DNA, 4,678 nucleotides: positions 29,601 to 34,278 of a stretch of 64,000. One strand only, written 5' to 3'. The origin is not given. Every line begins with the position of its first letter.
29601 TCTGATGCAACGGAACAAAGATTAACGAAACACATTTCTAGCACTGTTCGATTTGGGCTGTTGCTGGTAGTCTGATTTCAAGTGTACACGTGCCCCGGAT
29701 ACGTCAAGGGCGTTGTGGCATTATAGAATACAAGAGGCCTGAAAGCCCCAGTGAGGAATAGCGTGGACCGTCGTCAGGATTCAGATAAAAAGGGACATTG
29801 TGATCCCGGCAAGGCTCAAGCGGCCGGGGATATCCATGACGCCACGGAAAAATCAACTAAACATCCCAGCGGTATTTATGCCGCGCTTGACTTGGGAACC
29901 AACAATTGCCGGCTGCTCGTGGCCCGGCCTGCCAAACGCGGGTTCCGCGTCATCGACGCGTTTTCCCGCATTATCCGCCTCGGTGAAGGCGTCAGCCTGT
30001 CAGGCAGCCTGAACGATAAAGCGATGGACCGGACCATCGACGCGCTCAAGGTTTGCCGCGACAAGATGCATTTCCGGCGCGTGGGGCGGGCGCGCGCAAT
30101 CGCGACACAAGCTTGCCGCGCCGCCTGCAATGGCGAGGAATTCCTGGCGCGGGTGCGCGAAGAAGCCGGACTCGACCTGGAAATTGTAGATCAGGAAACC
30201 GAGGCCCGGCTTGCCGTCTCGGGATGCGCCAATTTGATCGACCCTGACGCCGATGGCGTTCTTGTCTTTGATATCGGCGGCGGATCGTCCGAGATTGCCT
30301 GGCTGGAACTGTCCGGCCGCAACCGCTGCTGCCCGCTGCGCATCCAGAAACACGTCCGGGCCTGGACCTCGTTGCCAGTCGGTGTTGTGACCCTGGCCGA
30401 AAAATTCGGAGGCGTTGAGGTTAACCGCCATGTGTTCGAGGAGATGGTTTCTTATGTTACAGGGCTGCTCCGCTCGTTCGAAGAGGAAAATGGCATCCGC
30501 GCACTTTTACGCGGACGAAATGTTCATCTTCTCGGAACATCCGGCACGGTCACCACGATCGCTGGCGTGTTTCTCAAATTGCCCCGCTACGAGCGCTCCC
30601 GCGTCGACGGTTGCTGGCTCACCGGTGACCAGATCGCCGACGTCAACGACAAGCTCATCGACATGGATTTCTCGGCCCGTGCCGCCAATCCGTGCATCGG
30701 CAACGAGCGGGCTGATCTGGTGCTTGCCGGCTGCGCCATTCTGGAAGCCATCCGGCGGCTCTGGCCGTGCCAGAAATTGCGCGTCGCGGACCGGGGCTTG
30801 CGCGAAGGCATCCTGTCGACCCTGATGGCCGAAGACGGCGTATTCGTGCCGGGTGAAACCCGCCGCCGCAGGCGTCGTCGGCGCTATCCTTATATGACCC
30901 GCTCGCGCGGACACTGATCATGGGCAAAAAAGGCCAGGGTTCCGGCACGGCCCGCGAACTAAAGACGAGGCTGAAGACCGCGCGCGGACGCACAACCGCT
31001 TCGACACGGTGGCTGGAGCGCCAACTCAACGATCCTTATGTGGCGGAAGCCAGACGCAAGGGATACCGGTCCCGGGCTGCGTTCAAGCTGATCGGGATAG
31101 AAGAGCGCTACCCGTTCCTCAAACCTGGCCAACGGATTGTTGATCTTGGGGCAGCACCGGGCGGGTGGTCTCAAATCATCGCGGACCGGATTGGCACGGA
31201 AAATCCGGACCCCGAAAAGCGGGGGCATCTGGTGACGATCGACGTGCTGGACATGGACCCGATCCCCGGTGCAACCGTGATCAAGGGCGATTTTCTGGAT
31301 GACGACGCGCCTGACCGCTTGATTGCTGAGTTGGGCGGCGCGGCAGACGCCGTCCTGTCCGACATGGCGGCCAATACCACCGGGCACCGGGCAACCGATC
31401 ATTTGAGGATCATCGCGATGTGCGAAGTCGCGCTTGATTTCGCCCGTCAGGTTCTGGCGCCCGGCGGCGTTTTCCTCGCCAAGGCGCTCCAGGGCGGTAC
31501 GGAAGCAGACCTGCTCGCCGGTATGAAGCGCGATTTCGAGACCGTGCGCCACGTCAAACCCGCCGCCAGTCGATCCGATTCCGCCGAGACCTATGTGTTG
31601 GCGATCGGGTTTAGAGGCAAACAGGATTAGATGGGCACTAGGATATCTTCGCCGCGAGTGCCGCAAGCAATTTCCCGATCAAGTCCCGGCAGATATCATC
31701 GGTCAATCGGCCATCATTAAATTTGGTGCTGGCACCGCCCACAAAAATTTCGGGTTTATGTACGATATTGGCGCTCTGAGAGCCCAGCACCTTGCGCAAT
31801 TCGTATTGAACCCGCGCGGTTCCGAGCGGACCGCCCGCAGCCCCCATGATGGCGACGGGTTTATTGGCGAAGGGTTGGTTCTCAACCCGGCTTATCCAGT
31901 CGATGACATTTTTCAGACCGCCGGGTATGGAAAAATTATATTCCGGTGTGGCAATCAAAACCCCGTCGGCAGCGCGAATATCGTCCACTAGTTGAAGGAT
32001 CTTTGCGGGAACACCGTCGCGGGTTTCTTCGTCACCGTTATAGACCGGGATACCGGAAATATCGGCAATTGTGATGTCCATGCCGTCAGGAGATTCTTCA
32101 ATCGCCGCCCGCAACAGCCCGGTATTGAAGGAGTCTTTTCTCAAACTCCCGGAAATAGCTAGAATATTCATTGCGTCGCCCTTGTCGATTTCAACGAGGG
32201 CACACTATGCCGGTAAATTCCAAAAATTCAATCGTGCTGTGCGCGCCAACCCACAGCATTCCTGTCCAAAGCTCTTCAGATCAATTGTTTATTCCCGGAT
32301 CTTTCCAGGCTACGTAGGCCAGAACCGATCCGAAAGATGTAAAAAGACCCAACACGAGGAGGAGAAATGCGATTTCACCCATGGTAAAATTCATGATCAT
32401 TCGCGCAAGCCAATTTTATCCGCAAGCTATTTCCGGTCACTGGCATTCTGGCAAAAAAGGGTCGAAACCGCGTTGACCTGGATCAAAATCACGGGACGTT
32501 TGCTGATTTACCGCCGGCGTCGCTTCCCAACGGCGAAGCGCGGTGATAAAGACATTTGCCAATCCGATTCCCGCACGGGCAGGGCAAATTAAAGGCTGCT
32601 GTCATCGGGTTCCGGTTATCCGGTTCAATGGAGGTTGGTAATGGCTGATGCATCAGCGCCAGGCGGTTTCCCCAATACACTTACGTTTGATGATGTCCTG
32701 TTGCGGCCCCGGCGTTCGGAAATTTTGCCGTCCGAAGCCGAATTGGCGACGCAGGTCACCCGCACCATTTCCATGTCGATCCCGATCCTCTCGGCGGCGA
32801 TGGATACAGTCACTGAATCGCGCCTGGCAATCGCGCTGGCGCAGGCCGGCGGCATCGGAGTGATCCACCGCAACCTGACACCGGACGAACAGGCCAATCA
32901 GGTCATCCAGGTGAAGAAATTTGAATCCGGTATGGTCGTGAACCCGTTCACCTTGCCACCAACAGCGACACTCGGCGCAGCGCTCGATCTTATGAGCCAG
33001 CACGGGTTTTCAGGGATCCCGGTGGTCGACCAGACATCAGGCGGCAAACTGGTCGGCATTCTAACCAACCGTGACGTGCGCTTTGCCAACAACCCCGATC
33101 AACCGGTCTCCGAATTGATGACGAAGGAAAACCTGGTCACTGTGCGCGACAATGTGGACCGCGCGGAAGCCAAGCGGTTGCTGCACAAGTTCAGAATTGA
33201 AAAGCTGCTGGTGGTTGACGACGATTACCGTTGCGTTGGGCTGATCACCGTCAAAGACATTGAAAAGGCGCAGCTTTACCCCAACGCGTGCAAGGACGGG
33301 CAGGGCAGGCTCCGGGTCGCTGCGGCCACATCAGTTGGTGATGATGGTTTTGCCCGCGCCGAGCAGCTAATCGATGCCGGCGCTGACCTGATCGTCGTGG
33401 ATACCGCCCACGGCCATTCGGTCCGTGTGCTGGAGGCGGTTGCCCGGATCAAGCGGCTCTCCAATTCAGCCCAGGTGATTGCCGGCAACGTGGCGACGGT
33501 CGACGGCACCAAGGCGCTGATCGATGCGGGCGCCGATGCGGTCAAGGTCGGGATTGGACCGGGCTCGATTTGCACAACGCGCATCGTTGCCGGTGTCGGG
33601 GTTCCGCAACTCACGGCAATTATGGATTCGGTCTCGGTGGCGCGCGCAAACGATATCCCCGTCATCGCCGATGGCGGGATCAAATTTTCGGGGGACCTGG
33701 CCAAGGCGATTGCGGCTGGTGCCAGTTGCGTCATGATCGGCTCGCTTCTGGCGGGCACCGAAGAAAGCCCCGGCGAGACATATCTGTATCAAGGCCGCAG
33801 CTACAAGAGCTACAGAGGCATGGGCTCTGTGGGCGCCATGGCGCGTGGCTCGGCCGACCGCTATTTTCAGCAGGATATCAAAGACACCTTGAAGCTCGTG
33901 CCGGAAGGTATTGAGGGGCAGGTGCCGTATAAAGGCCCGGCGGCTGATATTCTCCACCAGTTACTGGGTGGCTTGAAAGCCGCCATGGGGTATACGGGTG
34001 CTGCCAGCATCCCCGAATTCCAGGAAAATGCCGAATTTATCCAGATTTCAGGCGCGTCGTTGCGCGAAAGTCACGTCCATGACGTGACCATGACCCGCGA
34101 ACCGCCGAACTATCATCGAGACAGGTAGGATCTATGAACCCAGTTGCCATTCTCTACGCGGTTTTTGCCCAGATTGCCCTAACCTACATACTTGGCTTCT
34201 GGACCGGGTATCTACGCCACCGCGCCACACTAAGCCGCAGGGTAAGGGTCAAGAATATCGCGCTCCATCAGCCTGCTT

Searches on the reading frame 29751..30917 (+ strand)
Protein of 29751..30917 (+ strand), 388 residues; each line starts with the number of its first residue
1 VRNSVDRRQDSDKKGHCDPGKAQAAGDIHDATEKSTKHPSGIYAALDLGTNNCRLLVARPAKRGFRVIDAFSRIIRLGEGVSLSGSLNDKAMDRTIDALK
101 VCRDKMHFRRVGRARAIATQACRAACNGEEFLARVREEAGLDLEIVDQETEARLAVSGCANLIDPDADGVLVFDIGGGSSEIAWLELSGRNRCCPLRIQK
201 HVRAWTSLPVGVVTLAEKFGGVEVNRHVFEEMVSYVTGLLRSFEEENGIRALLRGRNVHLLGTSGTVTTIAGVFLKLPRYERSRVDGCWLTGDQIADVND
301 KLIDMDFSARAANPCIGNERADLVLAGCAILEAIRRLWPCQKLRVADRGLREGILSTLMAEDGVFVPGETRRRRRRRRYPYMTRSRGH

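Call 23: search_protein_families(library=pfam, proteins=[window:29751-30917:+], max_evalue=0.00001)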
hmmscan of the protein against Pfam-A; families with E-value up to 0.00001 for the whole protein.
window:29751-30917:+ (388 aa): 1 family
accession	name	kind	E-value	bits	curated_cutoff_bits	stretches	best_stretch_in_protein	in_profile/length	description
PF02541.22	Ppx-GppA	-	5.6e-46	157.7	27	1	57-359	2-282/285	Ppx/GppA phosphatase family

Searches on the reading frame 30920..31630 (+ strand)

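Call 24: search_protein_families(library=pfam, proteins=[window:30920-31630:+], max_evalue=0.00001)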
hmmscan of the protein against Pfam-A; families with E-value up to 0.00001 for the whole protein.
window:30920-31630:+ (236 aa): 1 family
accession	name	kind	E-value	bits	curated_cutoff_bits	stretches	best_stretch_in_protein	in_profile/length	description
PF01728.25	FtsJ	-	8.4e-53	179.4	24.1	1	49-231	1-181/181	FtsJ-like methyltransferase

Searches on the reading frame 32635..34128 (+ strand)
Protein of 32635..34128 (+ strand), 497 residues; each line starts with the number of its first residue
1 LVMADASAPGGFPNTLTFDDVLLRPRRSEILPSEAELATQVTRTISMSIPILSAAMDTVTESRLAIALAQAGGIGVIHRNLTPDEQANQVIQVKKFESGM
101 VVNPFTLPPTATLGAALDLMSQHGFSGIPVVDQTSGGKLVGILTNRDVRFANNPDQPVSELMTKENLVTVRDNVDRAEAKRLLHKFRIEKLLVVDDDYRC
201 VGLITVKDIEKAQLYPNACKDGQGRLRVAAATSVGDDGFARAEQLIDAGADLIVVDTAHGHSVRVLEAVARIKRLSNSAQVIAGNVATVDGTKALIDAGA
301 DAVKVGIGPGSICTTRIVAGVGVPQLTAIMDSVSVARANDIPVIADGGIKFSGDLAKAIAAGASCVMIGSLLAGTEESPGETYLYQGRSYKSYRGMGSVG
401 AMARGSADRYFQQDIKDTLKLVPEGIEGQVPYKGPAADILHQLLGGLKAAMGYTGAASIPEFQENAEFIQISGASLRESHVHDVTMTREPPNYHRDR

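Call 24: search_protein_families(library=pfam, proteins=[window:32635-34128:+], max_evalue=0.00001)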
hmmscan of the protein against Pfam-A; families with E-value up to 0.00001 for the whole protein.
window:32635-34128:+ (497 aa): 3 families
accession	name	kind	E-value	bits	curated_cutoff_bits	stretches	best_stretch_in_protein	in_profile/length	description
PF00478.31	IMPDH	-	3.6e-159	529.8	25.6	1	16-482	2-345/345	IMP dehydrogenase / GMP reductase domain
PF00571.33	CBS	-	1.6e-23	83.2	24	2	100-149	5-52/57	CBS domain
PF03060.21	NMO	-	2.9e-16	60.2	28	1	268-383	125-236/331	Nitronate monooxygenase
